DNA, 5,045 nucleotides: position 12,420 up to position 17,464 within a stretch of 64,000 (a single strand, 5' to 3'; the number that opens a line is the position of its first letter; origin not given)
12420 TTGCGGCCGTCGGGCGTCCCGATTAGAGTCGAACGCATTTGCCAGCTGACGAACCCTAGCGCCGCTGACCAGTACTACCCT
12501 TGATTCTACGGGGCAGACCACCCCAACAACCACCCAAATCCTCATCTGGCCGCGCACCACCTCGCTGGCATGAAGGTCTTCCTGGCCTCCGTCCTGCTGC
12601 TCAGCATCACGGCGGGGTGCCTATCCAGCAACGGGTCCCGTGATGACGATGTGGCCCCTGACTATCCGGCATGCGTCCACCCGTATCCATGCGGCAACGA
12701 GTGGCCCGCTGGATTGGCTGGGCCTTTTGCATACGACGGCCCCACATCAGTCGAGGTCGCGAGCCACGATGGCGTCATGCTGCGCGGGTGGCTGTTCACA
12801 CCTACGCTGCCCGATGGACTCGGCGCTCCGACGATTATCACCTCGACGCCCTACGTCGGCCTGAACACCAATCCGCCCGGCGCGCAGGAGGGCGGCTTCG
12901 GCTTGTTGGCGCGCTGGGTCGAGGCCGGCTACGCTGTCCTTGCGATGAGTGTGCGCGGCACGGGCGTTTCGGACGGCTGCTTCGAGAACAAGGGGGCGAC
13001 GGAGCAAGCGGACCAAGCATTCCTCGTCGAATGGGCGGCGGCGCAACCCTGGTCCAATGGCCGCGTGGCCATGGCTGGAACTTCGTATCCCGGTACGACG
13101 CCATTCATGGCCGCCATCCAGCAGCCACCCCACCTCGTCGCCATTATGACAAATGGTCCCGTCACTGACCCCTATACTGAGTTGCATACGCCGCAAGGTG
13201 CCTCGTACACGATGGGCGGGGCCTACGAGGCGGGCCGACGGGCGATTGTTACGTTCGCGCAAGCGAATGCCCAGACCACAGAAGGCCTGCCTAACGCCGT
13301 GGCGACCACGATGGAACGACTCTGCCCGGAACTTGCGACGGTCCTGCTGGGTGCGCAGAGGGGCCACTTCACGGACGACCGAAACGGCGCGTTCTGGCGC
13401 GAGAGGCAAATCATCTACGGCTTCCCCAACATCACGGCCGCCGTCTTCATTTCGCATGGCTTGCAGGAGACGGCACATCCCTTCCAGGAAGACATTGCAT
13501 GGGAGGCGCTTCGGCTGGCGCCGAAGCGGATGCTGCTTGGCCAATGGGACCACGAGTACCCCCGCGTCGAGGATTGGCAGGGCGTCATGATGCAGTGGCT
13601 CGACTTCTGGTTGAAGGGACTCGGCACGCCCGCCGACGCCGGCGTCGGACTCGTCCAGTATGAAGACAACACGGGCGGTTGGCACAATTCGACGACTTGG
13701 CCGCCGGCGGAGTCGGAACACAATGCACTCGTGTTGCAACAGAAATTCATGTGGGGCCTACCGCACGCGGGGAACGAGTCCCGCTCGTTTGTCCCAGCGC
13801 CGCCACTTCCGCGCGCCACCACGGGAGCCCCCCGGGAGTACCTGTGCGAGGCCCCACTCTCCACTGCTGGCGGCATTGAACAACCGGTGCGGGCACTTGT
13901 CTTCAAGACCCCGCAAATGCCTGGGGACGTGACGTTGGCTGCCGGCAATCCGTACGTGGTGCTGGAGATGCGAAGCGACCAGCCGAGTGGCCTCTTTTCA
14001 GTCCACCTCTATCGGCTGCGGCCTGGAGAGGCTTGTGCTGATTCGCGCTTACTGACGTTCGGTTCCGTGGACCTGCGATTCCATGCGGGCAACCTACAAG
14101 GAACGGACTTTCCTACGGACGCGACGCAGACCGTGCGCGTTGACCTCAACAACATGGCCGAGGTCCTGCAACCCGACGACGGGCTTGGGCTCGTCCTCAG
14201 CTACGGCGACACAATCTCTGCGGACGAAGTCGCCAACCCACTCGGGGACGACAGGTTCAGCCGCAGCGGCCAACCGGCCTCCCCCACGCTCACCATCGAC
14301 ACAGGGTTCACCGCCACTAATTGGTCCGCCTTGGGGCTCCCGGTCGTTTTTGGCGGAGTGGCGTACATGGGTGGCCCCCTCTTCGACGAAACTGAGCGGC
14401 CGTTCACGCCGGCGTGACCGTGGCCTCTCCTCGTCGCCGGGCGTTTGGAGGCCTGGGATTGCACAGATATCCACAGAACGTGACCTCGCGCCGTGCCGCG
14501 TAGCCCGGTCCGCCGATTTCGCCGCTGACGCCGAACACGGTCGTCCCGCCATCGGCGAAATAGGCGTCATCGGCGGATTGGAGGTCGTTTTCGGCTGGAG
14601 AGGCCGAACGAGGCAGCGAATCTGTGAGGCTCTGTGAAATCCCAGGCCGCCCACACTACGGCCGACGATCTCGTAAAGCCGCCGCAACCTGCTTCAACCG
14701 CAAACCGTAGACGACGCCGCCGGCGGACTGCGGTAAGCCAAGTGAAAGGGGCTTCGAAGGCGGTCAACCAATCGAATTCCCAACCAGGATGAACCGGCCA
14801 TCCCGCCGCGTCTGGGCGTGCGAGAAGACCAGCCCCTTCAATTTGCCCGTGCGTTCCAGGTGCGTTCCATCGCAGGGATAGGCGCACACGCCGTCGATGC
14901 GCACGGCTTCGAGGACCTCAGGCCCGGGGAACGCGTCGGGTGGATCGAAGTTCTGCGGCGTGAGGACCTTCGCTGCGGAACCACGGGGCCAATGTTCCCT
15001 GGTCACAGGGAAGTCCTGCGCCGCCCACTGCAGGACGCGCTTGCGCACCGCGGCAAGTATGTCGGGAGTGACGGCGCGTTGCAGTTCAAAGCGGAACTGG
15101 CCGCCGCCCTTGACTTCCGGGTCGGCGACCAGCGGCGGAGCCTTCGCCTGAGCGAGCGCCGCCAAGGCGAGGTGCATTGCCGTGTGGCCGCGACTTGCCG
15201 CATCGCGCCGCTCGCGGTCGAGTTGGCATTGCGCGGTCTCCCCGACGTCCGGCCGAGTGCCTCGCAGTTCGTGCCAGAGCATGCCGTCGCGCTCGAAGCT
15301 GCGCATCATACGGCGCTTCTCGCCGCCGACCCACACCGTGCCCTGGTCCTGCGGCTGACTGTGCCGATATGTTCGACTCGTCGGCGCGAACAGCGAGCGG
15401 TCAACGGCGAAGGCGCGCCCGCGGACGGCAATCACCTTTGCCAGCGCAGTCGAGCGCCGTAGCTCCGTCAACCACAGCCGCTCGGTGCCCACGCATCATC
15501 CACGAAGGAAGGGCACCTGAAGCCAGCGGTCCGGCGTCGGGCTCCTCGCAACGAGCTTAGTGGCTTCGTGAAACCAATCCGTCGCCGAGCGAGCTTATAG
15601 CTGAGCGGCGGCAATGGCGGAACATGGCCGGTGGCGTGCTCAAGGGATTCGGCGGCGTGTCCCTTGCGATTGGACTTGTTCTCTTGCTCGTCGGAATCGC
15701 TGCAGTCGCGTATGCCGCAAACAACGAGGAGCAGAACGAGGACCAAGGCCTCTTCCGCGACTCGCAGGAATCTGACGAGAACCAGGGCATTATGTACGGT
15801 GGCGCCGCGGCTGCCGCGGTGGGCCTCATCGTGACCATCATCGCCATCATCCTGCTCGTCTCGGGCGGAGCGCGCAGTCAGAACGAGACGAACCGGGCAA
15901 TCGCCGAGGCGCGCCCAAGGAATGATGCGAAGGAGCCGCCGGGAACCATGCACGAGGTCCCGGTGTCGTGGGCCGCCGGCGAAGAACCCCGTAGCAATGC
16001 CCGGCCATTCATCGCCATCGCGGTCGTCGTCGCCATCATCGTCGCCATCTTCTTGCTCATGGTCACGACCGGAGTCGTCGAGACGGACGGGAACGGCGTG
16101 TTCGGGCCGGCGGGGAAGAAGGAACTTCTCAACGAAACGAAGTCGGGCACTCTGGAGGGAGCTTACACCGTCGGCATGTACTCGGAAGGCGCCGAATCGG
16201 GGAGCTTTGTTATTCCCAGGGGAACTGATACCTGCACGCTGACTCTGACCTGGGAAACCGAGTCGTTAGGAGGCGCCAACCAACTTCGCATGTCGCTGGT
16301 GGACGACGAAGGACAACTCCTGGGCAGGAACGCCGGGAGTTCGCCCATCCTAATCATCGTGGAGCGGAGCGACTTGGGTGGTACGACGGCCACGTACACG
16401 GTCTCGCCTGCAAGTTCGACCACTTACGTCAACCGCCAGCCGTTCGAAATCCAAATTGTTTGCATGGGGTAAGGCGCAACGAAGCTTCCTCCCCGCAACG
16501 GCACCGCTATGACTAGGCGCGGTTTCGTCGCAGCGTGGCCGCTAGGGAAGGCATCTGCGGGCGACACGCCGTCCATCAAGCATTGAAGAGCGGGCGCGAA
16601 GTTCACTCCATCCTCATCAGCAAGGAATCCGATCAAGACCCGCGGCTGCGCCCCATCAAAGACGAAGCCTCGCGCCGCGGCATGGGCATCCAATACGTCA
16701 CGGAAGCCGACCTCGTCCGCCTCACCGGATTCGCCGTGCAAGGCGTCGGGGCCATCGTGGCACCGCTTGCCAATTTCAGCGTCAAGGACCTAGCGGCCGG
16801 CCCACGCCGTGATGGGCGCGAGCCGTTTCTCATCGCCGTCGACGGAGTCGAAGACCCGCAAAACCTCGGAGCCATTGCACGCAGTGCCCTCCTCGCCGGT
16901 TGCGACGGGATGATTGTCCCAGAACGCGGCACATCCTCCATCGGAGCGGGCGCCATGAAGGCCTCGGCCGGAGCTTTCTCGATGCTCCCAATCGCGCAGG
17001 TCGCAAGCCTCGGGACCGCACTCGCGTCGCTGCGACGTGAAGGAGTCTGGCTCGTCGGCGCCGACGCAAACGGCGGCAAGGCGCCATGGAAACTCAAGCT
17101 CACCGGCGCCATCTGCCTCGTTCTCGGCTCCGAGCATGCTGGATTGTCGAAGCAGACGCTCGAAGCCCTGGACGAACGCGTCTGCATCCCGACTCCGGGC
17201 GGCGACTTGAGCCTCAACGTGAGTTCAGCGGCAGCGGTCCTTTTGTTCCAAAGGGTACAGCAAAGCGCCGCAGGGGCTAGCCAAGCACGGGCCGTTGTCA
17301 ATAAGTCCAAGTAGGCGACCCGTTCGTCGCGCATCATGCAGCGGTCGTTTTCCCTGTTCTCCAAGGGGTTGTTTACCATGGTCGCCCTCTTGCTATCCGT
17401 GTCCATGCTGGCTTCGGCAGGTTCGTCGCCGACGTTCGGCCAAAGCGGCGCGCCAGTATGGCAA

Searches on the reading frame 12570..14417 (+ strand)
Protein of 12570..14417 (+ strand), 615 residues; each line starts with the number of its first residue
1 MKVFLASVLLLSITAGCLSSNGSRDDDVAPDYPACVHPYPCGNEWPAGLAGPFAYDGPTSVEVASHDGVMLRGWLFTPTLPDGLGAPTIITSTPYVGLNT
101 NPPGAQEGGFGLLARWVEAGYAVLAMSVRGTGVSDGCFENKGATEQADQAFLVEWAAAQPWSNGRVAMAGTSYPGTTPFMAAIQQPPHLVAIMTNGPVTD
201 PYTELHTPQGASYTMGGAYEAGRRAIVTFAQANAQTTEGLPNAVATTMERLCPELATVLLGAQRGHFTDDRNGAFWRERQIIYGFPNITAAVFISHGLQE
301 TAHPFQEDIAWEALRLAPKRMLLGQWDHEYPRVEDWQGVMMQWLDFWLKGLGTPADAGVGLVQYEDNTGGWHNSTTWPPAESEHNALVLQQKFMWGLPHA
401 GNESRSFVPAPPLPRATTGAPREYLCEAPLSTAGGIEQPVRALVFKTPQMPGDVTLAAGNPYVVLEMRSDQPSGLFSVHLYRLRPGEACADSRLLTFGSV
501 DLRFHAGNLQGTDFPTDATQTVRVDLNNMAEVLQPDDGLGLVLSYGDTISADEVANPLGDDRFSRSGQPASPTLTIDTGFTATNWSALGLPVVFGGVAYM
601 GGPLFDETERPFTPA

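Call 12: find_encoding_contigs(protein=window:12570-14417:+, flank=10000, max_places=6)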
Protein window:12570-14417:+ (615 aa): 1 contig read that carries it; 1 place shown.
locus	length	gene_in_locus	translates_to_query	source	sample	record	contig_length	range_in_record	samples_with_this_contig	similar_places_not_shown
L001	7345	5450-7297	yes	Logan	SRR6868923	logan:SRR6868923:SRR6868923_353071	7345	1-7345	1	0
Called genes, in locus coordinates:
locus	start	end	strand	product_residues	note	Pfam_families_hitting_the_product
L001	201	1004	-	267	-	PF00378:ECH_1, PF16113:ECH_2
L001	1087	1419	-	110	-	PF02452:PemK_toxin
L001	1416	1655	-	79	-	PF01402:RHH_1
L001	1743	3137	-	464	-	PF00171:Aldedh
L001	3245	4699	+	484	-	PF00587:tRNA-synt_2b, PF03129:HGTP_anticodon, PF09180:ProRS-C_1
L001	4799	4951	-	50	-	-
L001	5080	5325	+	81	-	-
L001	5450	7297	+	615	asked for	PF02129:Peptidase_S15, PF00326:Peptidase_S9 (weak), PF08530:PepX_C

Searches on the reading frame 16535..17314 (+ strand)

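Call 52: search_protein_families(library=pfam, proteins=[window:16535-17314:+], max_evalue=0.00001)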
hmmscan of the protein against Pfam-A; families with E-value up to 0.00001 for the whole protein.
window:16535-17314:+ (259 aa): 2 families
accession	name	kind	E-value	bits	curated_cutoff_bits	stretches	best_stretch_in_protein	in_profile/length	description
PF00588.24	SpoU_methylase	-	1.9e-34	119.2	29.7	1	98-238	2-142/142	SpoU rRNA Methylase family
PF08032.17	SpoU_sub_bind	-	1.9e-14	54.2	22.8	1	7-78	2-73/76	RNA 2'-O ribose methyltransferase substrate binding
